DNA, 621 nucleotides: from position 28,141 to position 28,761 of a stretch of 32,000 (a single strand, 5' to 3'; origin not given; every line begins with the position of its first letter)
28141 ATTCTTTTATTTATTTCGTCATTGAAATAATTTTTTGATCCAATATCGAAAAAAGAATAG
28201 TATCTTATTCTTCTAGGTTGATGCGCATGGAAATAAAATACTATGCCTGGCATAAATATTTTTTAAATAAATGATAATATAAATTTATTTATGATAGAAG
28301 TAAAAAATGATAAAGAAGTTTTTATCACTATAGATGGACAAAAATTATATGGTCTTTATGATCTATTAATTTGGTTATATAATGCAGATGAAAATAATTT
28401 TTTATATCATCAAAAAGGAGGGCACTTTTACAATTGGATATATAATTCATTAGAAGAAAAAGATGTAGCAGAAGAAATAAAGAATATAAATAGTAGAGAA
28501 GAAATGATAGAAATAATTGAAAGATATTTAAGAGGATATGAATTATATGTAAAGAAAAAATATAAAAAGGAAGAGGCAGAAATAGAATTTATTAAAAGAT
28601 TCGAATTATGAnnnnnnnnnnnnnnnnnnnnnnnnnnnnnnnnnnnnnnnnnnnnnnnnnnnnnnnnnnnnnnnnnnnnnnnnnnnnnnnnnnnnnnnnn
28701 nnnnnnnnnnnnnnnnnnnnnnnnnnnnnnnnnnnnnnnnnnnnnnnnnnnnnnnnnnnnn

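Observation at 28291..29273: A ParA/MinD ATPase and a small unknown protein are translationally coupled to the GT3 glycogen synthase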

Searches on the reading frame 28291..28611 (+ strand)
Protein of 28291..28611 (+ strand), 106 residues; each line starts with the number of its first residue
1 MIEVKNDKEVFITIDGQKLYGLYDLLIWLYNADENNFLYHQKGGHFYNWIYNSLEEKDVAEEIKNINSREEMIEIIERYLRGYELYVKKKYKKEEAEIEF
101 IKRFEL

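Call 4: search_protein_families(library=pfam, proteins=[window:28291-28611:+], max_evalue=0.01)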
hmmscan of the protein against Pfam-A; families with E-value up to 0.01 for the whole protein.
window:28291-28611:+ (106 aa): 0 families

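Call 14: find_homologous_proteins(query=window:28291-28611:+, max_evalue=0.01)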
Query window:28291-28611:+ (106 aa): 10 proteins with E <= 0.01 among 14 candidates.
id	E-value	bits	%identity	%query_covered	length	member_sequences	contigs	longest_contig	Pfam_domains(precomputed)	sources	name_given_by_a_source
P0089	1.4e-61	223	100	100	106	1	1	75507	-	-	-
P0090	6.8e-51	189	85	100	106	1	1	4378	-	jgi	jgi:hypothetical protein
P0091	2.6e-43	164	75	100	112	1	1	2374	-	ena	-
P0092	1.1e-41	159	73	100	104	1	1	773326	-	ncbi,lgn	ncbi:hypothetical protein YN1_4160 [Nanoarchaeota archaeon]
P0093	4.9e-28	115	58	100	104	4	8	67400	-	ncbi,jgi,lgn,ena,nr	ncbi:MAG: hypothetical protein RQ869_01055 [Candidatus Nanopusillus sp.]|jgi:hypothetical protein|nr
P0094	1.4e-27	114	56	100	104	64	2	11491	-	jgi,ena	-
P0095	1.5e-27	114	57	100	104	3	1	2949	-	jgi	jgi:hypothetical protein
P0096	2.1e-27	113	57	100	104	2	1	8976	-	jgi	-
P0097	1.6e-26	110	58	100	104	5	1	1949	-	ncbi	-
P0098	5.7e-26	108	57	100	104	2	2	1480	-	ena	-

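Call 15: search_protein_families(library=pfam, proteins=[window:28291-28608:+], max_evalue=10)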
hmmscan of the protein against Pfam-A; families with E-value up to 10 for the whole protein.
window:28291-28608:+ (106 aa): 2 families
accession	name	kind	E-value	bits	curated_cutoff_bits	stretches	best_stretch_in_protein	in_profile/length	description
PF24044.1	DUF7353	-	0.037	14.2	27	1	45-72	27-56/60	Domain of unknown function (DUF7353)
PF19027.5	DUF5752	-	0.044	13.6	23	1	45-90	59-113/208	Family of unknown function (DUF5752)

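Call 25: find_homologous_proteins(query=A3, max_evalue=0.01)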
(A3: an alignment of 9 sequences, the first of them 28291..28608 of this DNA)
Query A3 (9 sequences) (106 aa, profile of the alignment): 75 proteins with E <= 0.01 among 2173 candidates.
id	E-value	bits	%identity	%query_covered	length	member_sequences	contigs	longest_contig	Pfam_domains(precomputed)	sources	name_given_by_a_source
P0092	3.0e-41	157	73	100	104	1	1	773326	-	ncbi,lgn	ncbi:hypothetical protein YN1_4160 [Nanoarchaeota archaeon]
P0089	3.4e-40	154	100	100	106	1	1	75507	-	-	-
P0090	1.2e-38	149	85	100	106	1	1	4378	-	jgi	jgi:hypothetical protein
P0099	3.1e-38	148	52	96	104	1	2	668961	-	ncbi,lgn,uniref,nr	ncbi:hypothetical protein MJ1_0085 [Nanobdella aerobiophila]|uniref:Uncharacterized protein n=1 Tax=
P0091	1.5e-37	146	75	100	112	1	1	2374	-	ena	-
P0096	2.6e-37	145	57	100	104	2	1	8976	-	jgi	-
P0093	3.6e-37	144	58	100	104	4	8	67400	-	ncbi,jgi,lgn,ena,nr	ncbi:MAG: hypothetical protein RQ869_01055 [Candidatus Nanopusillus sp.]|jgi:hypothetical protein|nr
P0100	6.5e-37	144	47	93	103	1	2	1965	-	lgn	-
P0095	8.4e-37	143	57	100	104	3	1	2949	-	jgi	jgi:hypothetical protein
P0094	1.1e-36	143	56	100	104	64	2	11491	-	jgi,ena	-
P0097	5.5e-36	141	58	100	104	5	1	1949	-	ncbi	-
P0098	1.0e-34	136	57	100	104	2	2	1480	-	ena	-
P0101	1.1e-34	136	50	95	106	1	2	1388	-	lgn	-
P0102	2.4e-34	135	43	95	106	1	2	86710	-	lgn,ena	-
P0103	7.4e-34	134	58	100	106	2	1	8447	-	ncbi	ncbi:MAG: hypothetical protein ACP5G1_02140 [Nanopusillaceae archaeon]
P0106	1.4e-28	117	25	62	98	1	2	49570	PF19027.6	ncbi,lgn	-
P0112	3.6e-24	103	31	66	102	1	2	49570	PF19027.6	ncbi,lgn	-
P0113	2.2e-22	97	-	-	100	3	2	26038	PF19027.6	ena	-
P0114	1.3e-21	94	-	-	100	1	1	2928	PF19027.6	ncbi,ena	-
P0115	4.4e-21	93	-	-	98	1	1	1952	PF19027.6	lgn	-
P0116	2.0e-18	84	30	67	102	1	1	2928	PF19027.6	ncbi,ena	-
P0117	2.1e-18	84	22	62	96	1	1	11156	PF19027.6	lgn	-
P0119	8.2e-18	82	29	60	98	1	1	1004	PF19027.6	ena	-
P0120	1.2e-17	82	26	62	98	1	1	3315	PF19027.6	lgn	-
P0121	1.1e-15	75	34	67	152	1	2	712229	-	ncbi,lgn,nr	ncbi:hypothetical protein H6503_02450 [Candidatus Woesearchaeota archaeon]|nr:hypothetical protein [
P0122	3.6e-15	74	24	68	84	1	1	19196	-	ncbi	ncbi:MAG: hypothetical protein ACK4ND_05145 [Cytophagaceae bacterium]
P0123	1.1e-14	72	29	83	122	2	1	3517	PF19027.6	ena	-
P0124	1.2e-14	72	27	67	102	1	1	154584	-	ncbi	-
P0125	1.7e-14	71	28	94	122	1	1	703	PF19027.6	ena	-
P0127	2.5e-13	68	28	63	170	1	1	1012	PF19027.6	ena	-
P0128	2.6e-13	68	30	96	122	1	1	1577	PF19027.6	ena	-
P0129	3.3e-13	67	35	64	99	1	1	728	PF19027.6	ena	-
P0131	5.4e-13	67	32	68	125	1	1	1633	PF19027.6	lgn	-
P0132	5.6e-13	67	28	94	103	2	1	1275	PF19027.6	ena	-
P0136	1.3e-12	65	55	10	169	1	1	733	PF19027.6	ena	-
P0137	1.8e-12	65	30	63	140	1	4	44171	PF19027.6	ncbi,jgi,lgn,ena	-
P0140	3.4e-12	64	32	69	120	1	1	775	PF19027.6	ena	-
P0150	3.5e-11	61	30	60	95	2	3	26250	-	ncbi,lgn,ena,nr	ncbi:hypothetical protein AYK26_07305 [Euryarchaeota archaeon SM23-78]|nr:MAG: hypothetical protein 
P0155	1.6e-10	59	27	72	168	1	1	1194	PF19027.6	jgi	-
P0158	6.1e-10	57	32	66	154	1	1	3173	PF19027.6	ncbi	ncbi:MAG: DUF5752 family protein, partial [Candidatus Woesearchaeota archaeon]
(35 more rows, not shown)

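Call 26: find_encoding_contigs(protein=P0121, flank=8000, max_places=1)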
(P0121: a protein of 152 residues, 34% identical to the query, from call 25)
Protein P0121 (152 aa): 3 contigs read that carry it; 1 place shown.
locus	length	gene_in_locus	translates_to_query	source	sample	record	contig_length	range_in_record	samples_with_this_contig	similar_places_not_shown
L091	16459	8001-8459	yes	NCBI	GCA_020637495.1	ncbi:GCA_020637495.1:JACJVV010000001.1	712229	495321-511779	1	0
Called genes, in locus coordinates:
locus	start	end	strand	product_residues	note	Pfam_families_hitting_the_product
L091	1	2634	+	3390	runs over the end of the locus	PF07705:CARDB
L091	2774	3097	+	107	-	-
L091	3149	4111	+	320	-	PF17125:Methyltr_RsmF_N, PF01189:Methyltr_RsmB-F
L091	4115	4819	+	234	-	PF01255:Prenyltransf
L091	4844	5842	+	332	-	PF00348:polyprenyl_synt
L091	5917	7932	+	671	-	PF03030:H_PPase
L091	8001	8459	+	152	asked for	-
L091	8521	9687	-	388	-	PF00342:PGI (weak)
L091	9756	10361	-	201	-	PF00149:Metallophos, PF12850:Metallophos_2, PF14582:Metallophos_3 (weak)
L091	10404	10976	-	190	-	PF01300:Sua5_yciO_yrdC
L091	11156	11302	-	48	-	-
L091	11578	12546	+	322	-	PF01142:TruD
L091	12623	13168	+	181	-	-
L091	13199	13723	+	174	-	-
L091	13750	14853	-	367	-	PF03463:eRF1_1, PF18854:baeRF_family10, PF03464:eRF1_2, PF18859:acVLRF1, PF03465:eRF1_3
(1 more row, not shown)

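Call 27: find_encoding_contigs(protein=P0124, flank=8000, max_places=1)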
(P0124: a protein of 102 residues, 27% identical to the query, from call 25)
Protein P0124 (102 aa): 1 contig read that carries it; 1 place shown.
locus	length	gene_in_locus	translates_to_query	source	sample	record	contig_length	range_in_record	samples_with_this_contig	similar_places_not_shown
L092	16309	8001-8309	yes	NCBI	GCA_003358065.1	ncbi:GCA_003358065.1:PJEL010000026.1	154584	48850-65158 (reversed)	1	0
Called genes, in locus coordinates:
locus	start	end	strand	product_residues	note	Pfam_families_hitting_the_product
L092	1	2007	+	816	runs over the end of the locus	PF03104:DNA_pol_B_exo1, PF00136:DNA_pol_B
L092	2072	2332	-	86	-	-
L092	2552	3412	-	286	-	-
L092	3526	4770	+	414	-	PF08323:Glyco_transf_5, PF13439:Glyco_transf_4, PF13579:Glyco_trans_4_4, PF20706:GT4-conflict, PF00534:Glycos_transf_1, PF13692:Glyco_trans_1_4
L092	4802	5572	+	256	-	PF02353:CMAS (weak), PF13489:Methyltransf_23, PF05175:MTS, PF06325:PrmA (weak), PF13847:Methyltransf_31, PF08241:Methyltransf_11, PF08242:Methyltransf_12, PF13649:Methyltransf_25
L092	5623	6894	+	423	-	PF03065:Glyco_hydro_57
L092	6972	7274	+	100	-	-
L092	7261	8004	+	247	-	PF00142:Fer4_NifH (faint), PF01656:CbiA, PF06564:CBP_BcsQ (faint), PF10609:ParA (faint), PF13500:AAA_26 (faint), PF13614:AAA_31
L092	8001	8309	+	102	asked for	-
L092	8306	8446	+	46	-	-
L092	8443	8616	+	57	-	-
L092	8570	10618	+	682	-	PF00723:Glyco_hydro_15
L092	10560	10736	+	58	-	-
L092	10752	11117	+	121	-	PF05635:23S_rRNA_IVP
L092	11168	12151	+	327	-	PF00044:Gp_dh_N, PF02800:Gp_dh_C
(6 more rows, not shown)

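Call 28: find_encoding_contigs(protein=P0122, flank=8000, max_places=1)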
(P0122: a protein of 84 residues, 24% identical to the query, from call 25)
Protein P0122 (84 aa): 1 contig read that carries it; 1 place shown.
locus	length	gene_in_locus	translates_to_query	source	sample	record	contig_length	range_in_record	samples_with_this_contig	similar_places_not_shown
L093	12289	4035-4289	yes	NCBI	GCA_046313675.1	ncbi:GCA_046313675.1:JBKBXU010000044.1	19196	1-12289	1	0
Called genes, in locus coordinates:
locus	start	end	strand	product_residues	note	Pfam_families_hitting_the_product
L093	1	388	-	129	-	PF02922:CBM_48 (weak)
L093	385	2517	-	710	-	PF02922:CBM_48, PF00128:Alpha-amylase, PF21331:Isoamylase_C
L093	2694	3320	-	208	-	PF00085:Thioredoxin (faint), PF01323:DSBA, PF13098:Thioredoxin_2 (faint), PF13743:Thioredoxin_5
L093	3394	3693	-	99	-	-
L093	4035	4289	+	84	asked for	-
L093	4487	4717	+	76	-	PF19027:DUF5752 (weak)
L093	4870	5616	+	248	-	PF00487:FA_desaturase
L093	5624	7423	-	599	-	PF00654:Voltage_CLC, PF00571:CBS (weak)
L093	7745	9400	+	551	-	PF00501:AMP-binding, PF13193:AMP-binding_C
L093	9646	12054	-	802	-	PF03636:Glyco_hydro_65N, PF22124:Glyco_hydro_95_cat (faint), PF03632:Glyco_hydro_65m, PF03633:Glyco_hydro_65C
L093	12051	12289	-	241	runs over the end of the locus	PF00702:Hydrolase, PF13419:HAD_2, PF13242:Hydrolase_like (weak)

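Call 29: find_encoding_contigs(protein=P0137, flank=8000, max_places=2)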
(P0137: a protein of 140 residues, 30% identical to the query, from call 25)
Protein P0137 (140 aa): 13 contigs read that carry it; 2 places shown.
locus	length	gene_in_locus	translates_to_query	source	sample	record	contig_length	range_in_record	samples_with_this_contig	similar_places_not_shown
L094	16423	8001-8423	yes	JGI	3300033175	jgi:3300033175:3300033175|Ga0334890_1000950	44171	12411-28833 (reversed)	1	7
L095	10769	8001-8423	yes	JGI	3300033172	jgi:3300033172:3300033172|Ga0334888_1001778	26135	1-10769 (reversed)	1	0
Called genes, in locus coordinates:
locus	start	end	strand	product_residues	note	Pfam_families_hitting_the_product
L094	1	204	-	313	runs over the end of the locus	PF01694:Rhomboid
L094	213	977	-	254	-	PF01863:YgjP-like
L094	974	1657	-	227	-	-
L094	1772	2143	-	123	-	-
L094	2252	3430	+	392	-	PF04851:ResIII, PF00270:DEAD, PF00271:Helicase_C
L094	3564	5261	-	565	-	-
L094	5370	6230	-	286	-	-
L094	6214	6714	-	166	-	-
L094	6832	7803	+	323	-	PF01210:NAD_Gly3P_dh_N, PF07479:NAD_Gly3P_dh_C, PF20618:GPD_NAD_C_bact (faint)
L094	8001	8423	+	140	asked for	PF19027:DUF5752 (weak)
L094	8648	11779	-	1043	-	PF13620:CarboxypepD_reg (faint), PF18911:PKD_4 (faint)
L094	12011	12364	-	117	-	-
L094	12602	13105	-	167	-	-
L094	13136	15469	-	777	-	-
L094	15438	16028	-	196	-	PF01252:Peptidase_A8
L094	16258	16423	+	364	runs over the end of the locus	-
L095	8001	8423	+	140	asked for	PF19027:DUF5752 (weak)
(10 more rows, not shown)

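Call 30: find_encoding_contigs(protein=P0150, flank=8000, max_places=2)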
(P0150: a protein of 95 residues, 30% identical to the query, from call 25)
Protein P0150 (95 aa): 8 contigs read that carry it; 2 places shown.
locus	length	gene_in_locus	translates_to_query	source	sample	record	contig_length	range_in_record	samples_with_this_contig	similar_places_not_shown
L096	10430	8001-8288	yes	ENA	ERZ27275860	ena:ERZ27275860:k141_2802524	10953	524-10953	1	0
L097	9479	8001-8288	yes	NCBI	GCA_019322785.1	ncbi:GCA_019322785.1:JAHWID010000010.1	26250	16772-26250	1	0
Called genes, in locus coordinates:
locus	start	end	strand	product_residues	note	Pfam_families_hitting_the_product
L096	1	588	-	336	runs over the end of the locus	PF01594:AI-2E_transport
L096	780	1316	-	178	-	PF02915:Rubrerythrin, PF09537:DUF2383 (faint)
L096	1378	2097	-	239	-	PF01978:TrmB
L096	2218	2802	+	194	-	-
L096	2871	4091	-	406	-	PF12704:MacB_PCD, PF02687:FtsX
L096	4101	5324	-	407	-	PF12704:MacB_PCD, PF02687:FtsX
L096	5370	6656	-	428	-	PF07705:CARDB (faint), PF02752:Arrestin_C (faint)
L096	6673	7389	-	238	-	PF00005:ABC_tran, PF13304:AAA_21 (faint)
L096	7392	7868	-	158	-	-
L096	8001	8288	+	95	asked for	-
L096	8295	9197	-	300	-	PF07885:Ion_trans_2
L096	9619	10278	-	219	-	PF01965:DJ-1_PfpI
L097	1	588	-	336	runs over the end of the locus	PF01594:AI-2E_transport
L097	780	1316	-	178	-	PF02915:Rubrerythrin, PF09537:DUF2383 (faint)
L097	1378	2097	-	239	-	PF01978:TrmB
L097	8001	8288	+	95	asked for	-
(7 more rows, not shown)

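Call 44: predict_structure(alignment_id=A4)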
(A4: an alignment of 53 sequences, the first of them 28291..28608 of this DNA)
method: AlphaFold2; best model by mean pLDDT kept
length: 106 residues; sequences in the alignment: 53
mean_pLDDT: 93.4   pTM: 0.78
mean pLDDT of the five models: 93.4, 92.8, 92.3, 92.0, 91.7
residues with pLDDT >= 90: 80; 70-90: 25; 50-70: 1; < 50: 0
segments of 3 or more residues with pLDDT < 50: none
pLDDT, mean of each block of 10 residues (from residue 1): 91 97 98 97 98 97 96 97 88 86 77
secondary structure, 60 per line:
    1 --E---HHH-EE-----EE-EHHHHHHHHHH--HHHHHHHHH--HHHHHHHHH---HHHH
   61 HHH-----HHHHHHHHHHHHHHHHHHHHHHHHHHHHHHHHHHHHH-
elements in order: H22-31 H34-42 H45-53 H57-63 H69-105

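Call 47: fold_search(model_id=the predicted structure, library=pdb)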
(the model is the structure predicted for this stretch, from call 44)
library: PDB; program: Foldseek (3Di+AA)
matches with E <= 10: 53; with E <= 0.001: 0
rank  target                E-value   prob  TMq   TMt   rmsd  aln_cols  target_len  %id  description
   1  4cso_B                1.6e-01  0.98  0.50  0.26   2.5        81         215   18  The structure of OrfY from Thermoproteus tenax (released 2014-03-19)
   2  4cso_D                1.7e-01  0.97  0.49  0.26   2.5        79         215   18  The structure of OrfY from Thermoproteus tenax (released 2014-03-19)
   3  6ei9_A                1.3e+00  0.44  0.43  0.17   3.5        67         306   12  Crystal structure of E. coli tRNA-dihydrouridine synthase B (DusB) (released 2018-01-17)
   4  8dz8_H                1.6e+00  0.23  0.36  0.39   5.6        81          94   12  Neoleukin 4, a de novo designed IL-4 mimetic (released 2023-03-29)
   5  1sr2_MODEL_1_A        1.8e+00  0.14  0.33  0.31   5.1        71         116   20  Solution structure of the Escherichia coli YojN Histidine-Phosphotransferase (HPt) domain (released 2004-10-26)
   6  4bfa_B                3.7e+00  0.16  0.38  0.15   3.3        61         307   13  Crystal structure of E. coli dihydrouridine synthase C (DusC) (released 2013-11-06)
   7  8rdj_D                4.0e+00  0.04  0.21  0.05   9.7        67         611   12  Plastid-encoded RNA polymerase transcription elongation complex (Integrated model) (released 2024-03-13)
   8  8dz8_B                4.2e+00  0.08  0.27  0.31   8.2        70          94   13  Neoleukin 4, a de novo designed IL-4 mimetic (released 2023-03-29)
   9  5n9j_E                4.2e+00  0.04  0.22  0.14  14.2        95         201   19  Core Mediator of transcriptional regulation (released 2017-05-17)
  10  9ca1_A                4.5e+00  0.02  0.20  0.04  13.2        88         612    7  Human TOP3B-TDRD3 core complex in DNA religation state (released 2024-07-17)
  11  2vwa_A                4.8e+00  0.03  0.24  0.26  15.0       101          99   13  Crystal structure of a sporozoite protein essential for liver stage development of malaria parasite (released 2008-07-08)
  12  8cba                  5.5e+00  0.11  0.30  0.18   3.8        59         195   14  Crystal structure of N-terminal domain of TraF, protein of a type IV secretion system from E.faecalis (pIP501) (released 2024-02-07)
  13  2lfd_MODEL_1_A        5.5e+00  0.08  0.33  0.30   8.8        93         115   13  Solution NMR structure of Diiron protein in presence of 2 eq Zn2+, Northeast Structural Genomics Consortium Ta (released 2011-08-24)
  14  8dz8_F                5.5e+00  0.07  0.29  0.32   6.9        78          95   15  Neoleukin 4, a de novo designed IL-4 mimetic (released 2023-03-29)
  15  9dvs_D                5.5e+00  0.02  0.15  0.04  10.0        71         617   10  CryoEM structure of Syn7942 RNAP-SigA holoenzyme (released 2025-10-15)
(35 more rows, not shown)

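Call 49: search_solved_structures(query=A4, max_evalue=10, show_alignments=2)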
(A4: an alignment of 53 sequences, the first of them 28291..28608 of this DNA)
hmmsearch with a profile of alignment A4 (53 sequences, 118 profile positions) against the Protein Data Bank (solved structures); distinct sequences matched with E-value up to 10: 13.
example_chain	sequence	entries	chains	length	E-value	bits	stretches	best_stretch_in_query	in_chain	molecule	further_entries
4cso_A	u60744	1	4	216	3.7e-05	26.8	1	49-74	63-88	ORFY PROTEIN, TRANSCRIPTION FACTOR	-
9pv4_C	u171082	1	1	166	0.048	16.8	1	54-89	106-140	10E8-GT12 immunogen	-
9pv3_D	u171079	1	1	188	0.052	16.7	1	54-90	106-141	10E8-GT12 immunogen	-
8v2e_C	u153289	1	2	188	0.078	16.1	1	54-92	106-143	10E8 EPITOPE SCAFFOLD B055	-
7r8p_A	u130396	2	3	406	0.14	15.3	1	30-66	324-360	ATP-grasp domain-containing protein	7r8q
2j59_M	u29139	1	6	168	0.19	14.9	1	46-94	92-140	RHO-GTPASE ACTIVATING PROTEIN 10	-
8u08_C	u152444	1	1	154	0.2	14.8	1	54-90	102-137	10E8-GT11 epitope scaffold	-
1tjl_A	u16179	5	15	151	0.2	14.8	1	44-94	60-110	DnaK suppressor protein | RNA polymerase-binding transcription factor DksA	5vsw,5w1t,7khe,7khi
9bdh_C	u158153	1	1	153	0.6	13.3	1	55-89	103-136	GT10.2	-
9pv5_C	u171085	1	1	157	0.61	13.3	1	55-89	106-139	10E8-GT10.2 immunogen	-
8sx3_C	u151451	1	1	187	0.68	13.1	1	55-90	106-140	10E8-GT10.2 immunogen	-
2zwi_A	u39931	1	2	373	4.4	10.5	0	31-56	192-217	Alpha-/beta-galactoside alpha-2,3-sialyltransferase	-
6t59_TT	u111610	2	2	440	7.1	9.8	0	24-48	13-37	Tetratricopeptide repeat protein 5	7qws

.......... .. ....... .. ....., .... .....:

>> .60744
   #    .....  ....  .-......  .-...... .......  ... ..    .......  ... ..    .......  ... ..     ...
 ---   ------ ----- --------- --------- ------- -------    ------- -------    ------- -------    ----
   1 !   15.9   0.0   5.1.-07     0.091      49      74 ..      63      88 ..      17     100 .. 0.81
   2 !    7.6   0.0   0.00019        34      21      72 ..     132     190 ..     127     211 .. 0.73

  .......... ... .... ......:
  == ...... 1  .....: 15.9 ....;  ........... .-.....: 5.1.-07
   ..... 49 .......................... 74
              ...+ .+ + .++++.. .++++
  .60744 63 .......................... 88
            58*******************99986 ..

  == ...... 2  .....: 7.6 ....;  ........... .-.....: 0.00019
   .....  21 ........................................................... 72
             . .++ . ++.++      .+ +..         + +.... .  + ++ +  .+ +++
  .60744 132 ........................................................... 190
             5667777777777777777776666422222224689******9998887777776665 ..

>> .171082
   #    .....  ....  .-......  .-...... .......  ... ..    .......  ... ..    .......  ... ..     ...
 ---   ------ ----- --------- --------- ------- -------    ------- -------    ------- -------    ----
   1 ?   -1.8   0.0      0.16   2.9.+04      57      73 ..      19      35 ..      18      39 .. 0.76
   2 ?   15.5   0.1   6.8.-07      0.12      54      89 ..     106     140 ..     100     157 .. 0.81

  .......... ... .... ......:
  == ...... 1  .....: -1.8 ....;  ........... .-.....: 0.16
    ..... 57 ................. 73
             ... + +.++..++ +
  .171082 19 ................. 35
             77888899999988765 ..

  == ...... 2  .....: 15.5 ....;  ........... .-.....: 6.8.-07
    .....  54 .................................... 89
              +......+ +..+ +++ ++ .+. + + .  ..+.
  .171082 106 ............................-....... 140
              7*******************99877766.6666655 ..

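Call 67: search_protein_families(library=ncbifam, proteins=[window:28291-28608:+], max_evalue=0.001)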
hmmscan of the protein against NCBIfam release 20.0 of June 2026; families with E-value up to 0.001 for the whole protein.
window:28291-28608:+ (106 aa): 0 families
